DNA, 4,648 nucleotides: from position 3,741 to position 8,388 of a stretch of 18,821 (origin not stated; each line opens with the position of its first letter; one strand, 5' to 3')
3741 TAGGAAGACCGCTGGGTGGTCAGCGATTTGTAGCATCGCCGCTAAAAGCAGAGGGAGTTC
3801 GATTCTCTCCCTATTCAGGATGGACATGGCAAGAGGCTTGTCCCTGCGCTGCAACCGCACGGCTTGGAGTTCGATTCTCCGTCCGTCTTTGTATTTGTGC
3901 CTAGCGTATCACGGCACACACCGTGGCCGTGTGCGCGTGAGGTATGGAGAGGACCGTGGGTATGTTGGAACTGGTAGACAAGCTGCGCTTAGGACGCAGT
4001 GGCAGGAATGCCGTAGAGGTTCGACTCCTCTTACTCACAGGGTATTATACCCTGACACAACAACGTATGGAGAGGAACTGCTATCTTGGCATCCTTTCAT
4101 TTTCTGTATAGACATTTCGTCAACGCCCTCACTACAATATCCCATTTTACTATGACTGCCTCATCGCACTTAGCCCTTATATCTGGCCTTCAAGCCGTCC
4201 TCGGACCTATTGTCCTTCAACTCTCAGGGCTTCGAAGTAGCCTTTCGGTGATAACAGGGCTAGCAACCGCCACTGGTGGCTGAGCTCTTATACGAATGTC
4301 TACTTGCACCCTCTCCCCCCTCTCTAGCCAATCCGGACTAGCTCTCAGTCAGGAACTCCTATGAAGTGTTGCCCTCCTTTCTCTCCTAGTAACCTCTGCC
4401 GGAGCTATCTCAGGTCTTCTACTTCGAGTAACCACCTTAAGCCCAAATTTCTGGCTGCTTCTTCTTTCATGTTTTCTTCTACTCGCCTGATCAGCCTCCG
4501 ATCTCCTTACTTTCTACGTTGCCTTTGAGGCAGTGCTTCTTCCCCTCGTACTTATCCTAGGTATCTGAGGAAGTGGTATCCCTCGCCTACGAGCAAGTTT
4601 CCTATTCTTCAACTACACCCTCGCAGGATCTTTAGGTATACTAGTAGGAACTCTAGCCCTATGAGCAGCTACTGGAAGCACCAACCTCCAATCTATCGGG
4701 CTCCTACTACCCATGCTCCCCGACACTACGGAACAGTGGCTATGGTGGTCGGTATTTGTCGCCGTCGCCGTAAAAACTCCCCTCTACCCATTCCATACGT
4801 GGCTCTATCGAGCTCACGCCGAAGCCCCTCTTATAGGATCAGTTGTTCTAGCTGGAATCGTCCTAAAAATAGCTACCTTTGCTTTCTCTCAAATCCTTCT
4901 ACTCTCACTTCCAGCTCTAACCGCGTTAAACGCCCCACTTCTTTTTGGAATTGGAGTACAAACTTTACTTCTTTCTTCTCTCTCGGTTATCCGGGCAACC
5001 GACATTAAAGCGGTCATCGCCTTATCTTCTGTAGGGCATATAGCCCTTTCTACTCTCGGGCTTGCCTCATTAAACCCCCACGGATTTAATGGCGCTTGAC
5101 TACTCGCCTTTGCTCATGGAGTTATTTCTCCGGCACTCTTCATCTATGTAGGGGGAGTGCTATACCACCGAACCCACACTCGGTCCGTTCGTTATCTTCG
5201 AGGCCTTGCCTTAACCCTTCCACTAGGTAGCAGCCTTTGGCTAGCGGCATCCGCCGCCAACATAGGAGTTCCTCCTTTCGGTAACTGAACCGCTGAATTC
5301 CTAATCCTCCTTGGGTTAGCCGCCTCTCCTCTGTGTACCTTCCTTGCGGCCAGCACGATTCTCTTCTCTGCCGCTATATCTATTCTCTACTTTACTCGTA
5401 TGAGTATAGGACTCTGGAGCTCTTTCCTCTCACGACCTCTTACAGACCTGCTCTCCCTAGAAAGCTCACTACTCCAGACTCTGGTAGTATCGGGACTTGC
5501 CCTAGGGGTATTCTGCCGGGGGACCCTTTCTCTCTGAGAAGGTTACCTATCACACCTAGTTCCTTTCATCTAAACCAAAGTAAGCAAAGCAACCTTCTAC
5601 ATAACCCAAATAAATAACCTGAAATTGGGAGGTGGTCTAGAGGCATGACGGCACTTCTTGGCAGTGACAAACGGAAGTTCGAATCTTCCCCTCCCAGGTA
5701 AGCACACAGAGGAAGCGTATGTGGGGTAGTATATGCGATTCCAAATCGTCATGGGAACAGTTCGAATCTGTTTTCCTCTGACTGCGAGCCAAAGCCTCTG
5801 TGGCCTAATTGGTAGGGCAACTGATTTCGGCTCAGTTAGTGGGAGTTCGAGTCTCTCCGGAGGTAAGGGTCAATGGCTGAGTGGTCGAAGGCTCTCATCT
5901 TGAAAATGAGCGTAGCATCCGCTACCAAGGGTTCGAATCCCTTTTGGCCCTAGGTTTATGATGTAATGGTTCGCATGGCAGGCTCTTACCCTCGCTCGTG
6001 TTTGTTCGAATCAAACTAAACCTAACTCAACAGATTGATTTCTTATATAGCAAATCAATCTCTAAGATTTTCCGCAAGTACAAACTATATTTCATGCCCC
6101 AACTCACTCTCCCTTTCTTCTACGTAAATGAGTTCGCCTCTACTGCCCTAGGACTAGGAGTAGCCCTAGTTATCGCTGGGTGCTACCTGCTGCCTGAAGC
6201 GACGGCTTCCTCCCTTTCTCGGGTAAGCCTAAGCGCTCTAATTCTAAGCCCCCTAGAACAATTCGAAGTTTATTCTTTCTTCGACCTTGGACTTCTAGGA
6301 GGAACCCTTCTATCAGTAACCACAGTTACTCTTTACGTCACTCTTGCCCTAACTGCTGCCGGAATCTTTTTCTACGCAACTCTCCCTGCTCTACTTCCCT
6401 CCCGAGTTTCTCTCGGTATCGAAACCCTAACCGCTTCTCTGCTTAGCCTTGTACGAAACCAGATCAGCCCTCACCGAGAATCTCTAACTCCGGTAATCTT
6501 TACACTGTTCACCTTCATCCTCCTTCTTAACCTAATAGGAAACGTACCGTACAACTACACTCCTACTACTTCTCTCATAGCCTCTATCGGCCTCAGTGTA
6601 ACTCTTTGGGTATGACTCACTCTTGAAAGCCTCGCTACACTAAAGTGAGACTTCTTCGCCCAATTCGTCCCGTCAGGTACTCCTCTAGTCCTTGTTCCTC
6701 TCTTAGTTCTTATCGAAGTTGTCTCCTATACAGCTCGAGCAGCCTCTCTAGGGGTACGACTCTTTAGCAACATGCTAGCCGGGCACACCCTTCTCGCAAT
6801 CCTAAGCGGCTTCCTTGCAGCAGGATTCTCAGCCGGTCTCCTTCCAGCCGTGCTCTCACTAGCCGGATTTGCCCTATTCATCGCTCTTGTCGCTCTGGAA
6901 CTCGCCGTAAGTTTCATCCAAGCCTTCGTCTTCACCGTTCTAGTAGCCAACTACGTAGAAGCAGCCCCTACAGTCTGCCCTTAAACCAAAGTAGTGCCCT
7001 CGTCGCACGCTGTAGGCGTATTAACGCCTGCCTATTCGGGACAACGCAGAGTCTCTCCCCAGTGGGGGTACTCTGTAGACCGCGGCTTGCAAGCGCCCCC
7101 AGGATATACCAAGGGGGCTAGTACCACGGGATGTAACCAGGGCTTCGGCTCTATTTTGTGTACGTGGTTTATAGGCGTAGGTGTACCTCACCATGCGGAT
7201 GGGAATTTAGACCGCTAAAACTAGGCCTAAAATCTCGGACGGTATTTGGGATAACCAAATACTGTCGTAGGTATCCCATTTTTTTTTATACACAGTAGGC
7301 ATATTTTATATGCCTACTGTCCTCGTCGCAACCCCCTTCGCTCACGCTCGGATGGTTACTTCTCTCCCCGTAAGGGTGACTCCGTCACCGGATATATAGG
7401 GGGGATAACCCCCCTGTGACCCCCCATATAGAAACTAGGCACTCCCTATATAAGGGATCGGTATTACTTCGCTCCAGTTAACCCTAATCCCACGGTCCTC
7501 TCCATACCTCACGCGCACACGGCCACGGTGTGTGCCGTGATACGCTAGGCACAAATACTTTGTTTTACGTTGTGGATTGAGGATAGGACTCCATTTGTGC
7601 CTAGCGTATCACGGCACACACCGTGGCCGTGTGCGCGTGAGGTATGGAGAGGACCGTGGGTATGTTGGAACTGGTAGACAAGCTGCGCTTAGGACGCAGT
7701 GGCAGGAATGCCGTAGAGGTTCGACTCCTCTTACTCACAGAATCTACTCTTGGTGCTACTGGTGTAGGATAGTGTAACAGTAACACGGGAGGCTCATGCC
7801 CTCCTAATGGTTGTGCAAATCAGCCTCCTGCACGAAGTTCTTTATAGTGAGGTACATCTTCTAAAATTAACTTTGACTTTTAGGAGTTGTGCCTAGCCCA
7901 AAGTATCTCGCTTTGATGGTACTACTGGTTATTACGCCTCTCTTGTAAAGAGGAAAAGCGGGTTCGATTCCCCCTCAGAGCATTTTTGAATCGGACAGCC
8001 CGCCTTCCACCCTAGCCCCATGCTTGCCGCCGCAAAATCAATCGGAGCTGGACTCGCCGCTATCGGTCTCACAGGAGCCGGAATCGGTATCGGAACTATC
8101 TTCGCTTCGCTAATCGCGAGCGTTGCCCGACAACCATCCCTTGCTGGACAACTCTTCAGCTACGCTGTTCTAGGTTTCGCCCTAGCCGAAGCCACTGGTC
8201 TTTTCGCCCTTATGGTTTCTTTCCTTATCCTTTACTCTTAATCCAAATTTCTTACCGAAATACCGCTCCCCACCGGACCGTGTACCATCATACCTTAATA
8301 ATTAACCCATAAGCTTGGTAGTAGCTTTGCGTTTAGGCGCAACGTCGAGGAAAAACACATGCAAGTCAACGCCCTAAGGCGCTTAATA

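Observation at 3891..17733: A 67-70 nt GC-rich hairpin repeat, six 100% identical copies; every direct copy is fused to the 5' end of a long-variable-arm tRNA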

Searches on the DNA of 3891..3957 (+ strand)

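Call 54: build_rna_model(alignment_id=A1, structure=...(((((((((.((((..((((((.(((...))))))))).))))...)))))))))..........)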
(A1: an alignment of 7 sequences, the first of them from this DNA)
Model R1 built from alignment A1 (7 sequences, 68 columns); structure: as given.
model positions 67; base pairs 22; branch points 0; effective number of sequences 1.73; information 0.839 bits per position. Calibrated on 0.2 Mb of random sequence (short: E-values are rough).
structure used (alignment columns):
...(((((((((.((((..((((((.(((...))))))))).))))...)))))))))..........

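Call 55: search_with_rna_model(model_id=R1, sources=[window, L020, L023, L021, L024], filters=off, max_evalue=10)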
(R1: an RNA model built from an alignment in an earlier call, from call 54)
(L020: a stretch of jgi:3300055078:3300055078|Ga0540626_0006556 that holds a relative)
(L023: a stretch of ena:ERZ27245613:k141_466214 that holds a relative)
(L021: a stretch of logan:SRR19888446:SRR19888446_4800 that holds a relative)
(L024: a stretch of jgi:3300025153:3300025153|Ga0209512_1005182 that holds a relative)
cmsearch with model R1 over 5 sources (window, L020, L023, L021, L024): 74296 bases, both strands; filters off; matches with E-value up to 10: 19.
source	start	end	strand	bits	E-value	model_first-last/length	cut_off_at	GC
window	3891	3957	+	92.2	3.1e-23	1-67/67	no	0.6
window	7492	7558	-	92.2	3.1e-23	1-67/67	no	0.6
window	9788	9854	+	92.2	3.1e-23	1-67/67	no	0.6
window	15782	15848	+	92.2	3.1e-23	1-67/67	no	0.6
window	17664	17730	+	92.2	3.1e-23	1-67/67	no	0.6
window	7591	7657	+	85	3.2e-21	1-67/67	no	0.61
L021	532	587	+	9.2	3.8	1-67/67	no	0.75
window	4042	4080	+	9.2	3.9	1-67/67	no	0.44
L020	4088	4127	+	8.8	4.9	1-67/67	no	0.57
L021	3997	4036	+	8.8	4.9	1-67/67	no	0.57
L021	1127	1193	+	8.7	5.1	1-67/67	no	0.7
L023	10034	10067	+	8.6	5.6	1-67/67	no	0.47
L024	8447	8480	+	8.6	5.6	1-67/67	no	0.47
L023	5775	5850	-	8.5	5.9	1-67/67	no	0.43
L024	4188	4263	-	8.5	5.9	1-67/67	no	0.43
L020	466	521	+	8.5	5.9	1-67/67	no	0.71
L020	10617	10648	+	8.1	7.6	1-67/67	no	0.66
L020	2747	2775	+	7.9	8.5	1-67/67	no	0.59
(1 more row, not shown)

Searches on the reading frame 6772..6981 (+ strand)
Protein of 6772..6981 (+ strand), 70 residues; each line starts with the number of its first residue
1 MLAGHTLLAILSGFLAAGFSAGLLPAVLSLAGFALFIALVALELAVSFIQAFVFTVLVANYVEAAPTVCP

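Call 22: find_encoding_contigs(protein=window:6772-6981:+, flank=10000, max_places=10)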
Protein window:6772-6981:+ (70 aa): 24 contigs read that carry it; 10 places shown.
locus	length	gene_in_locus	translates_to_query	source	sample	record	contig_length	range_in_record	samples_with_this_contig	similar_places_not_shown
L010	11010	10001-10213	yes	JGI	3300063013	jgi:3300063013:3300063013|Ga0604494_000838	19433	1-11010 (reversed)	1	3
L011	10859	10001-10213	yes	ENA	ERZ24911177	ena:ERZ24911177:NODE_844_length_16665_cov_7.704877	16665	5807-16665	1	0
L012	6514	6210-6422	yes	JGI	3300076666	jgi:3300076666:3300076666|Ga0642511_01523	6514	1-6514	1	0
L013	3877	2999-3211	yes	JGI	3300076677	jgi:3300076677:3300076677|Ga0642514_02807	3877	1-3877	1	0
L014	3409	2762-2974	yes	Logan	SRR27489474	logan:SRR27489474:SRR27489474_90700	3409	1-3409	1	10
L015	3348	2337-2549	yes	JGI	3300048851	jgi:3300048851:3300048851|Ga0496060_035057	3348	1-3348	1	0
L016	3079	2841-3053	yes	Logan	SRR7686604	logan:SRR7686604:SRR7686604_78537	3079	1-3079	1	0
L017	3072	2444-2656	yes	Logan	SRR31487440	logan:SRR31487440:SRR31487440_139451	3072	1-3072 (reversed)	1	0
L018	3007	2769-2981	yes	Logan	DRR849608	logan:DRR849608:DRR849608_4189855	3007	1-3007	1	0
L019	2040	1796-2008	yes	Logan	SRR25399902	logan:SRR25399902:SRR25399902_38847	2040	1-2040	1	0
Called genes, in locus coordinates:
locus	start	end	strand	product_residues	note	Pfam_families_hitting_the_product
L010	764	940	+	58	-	PF00361:Proton_antipo_M (weak)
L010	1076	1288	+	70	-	PF00361:Proton_antipo_M (weak)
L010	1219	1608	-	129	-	-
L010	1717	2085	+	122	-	PF00507:Oxidored_q4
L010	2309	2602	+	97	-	-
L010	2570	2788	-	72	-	-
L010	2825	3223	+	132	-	PF00510:COX3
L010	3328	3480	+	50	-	-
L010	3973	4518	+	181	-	PF00032:Cytochrom_B_C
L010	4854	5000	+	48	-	PF00420:Oxidored_q2 (weak)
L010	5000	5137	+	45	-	-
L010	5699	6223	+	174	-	PF00361:Proton_antipo_M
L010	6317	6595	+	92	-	-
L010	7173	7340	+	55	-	-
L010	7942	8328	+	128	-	PF00361:Proton_antipo_M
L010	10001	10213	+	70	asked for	PF00119:ATP-synt_A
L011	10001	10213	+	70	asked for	PF00119:ATP-synt_A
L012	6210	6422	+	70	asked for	PF00119:ATP-synt_A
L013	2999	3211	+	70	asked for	PF00119:ATP-synt_A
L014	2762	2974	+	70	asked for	PF00119:ATP-synt_A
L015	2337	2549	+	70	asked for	PF00119:ATP-synt_A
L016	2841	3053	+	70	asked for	PF00119:ATP-synt_A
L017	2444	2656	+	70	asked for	PF00119:ATP-synt_A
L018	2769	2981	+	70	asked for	PF00119:ATP-synt_A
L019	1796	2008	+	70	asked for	PF00119:ATP-synt_A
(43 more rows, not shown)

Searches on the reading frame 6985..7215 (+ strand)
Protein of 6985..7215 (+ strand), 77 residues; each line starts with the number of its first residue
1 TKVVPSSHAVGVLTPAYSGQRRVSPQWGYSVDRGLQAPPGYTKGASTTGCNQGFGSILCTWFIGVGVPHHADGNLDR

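Call 74: search_protein_families(library=pfam, proteins=[window:6985-7215:+], max_evalue=0.1)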
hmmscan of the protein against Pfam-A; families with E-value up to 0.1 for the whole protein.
seq(77 aa): 0 families

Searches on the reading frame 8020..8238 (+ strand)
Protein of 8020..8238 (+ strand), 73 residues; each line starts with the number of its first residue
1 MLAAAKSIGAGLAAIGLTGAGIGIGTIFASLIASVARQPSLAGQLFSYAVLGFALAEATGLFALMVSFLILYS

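Call 10: find_encoding_contigs(protein=window:8020-8238:+, flank=10000, max_places=6)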
Protein window:8020-8238:+ (73 aa): 25 contigs read that carry it; 6 places shown.
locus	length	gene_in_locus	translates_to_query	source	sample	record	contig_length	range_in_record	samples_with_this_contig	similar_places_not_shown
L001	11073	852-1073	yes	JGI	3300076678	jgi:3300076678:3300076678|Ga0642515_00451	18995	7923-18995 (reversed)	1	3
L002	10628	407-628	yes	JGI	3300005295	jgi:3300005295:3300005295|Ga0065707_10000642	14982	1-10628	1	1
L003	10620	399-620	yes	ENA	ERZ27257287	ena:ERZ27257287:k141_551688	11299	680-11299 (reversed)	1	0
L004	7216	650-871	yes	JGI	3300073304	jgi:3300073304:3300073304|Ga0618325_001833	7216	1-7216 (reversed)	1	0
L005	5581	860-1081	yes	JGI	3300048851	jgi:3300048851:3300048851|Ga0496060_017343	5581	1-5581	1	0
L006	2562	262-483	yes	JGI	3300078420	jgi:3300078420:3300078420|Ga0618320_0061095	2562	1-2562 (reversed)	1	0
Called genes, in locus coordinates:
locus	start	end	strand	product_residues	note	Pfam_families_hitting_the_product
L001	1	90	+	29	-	?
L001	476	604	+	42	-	-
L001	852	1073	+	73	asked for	PF00137:ATP-synt_C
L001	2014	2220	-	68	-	-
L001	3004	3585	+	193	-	PF00146:NADHdh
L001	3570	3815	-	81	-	-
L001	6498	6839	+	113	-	PF00499:Oxidored_q3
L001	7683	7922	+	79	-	PF00115:COX1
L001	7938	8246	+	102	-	PF00115:COX1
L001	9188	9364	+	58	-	PF00361:Proton_antipo_M (weak)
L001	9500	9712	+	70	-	PF00361:Proton_antipo_M (weak)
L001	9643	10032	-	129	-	-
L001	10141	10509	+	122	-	PF00507:Oxidored_q4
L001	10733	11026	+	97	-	-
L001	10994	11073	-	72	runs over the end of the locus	-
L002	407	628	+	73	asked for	PF00137:ATP-synt_C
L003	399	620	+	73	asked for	PF00137:ATP-synt_C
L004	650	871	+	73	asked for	PF00137:ATP-synt_C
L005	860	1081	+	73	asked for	PF00137:ATP-synt_C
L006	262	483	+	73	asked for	PF00137:ATP-synt_C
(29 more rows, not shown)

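Call 46: list_cluster_members(proteins=[window:8020-8238:+, window:6772-6981:+, window:16668-16877:+])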
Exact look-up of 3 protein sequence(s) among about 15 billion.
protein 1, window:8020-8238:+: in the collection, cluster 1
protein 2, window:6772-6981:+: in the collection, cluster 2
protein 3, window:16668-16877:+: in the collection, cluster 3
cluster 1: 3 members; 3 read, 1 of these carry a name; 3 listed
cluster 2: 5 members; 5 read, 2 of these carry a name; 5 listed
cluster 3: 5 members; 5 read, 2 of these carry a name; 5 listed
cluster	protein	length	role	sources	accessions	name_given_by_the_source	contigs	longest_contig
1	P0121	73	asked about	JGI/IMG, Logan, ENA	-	F-type H+-transporting ATPase subunit c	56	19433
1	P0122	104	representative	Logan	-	-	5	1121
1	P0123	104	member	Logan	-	-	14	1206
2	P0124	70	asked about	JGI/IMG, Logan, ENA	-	F-type H+-transporting ATPase subunit a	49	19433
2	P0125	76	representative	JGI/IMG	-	F-type H+-transporting ATPase subunit a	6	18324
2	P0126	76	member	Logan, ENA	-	-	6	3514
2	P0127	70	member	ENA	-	-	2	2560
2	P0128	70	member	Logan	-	-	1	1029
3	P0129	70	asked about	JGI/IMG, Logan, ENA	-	NADH:ubiquinone oxidoreductase subunit 2 (subunit N)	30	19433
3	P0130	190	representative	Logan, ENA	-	-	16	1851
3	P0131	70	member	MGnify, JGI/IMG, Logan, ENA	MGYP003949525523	CR=1 FL=1 | NADH-Ubiquinone/plastoquinone (complex I), various chains.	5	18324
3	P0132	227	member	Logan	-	-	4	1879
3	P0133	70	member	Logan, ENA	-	-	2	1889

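Call 47: find_encoding_contigs(protein=P0131, flank=10000, max_places=6)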
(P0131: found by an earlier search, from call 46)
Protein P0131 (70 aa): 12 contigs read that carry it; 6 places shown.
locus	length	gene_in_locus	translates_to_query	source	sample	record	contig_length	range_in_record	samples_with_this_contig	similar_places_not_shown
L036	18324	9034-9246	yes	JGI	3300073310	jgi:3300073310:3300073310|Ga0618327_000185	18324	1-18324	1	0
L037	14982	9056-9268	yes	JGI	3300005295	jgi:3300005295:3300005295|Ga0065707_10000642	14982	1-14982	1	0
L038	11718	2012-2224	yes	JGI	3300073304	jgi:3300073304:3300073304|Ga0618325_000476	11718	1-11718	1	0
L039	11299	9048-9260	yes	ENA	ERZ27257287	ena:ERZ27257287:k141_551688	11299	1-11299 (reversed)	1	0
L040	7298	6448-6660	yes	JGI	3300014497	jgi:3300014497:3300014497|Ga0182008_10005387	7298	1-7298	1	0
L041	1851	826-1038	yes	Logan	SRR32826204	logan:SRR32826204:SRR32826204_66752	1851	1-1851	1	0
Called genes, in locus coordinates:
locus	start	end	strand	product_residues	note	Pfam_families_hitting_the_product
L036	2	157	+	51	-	?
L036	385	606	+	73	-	PF00137:ATP-synt_C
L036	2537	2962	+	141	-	PF00146:NADHdh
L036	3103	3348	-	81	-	-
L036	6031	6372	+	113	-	PF00499:Oxidored_q3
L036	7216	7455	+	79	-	PF00115:COX1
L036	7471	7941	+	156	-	PF00115:COX1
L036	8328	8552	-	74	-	-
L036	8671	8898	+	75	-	PF00361:Proton_antipo_M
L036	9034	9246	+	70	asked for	PF00361:Proton_antipo_M (weak)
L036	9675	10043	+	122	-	PF00507:Oxidored_q4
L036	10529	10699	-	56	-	-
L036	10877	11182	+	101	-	PF00510:COX3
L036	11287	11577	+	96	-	PF00033:Cytochrome_B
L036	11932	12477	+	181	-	PF00032:Cytochrom_B_C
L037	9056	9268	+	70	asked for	PF00361:Proton_antipo_M (weak)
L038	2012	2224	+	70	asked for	PF00361:Proton_antipo_M (weak)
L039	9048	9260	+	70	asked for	PF00361:Proton_antipo_M (weak)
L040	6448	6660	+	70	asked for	PF00361:Proton_antipo_M (weak)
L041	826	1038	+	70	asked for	PF00361:Proton_antipo_M (weak)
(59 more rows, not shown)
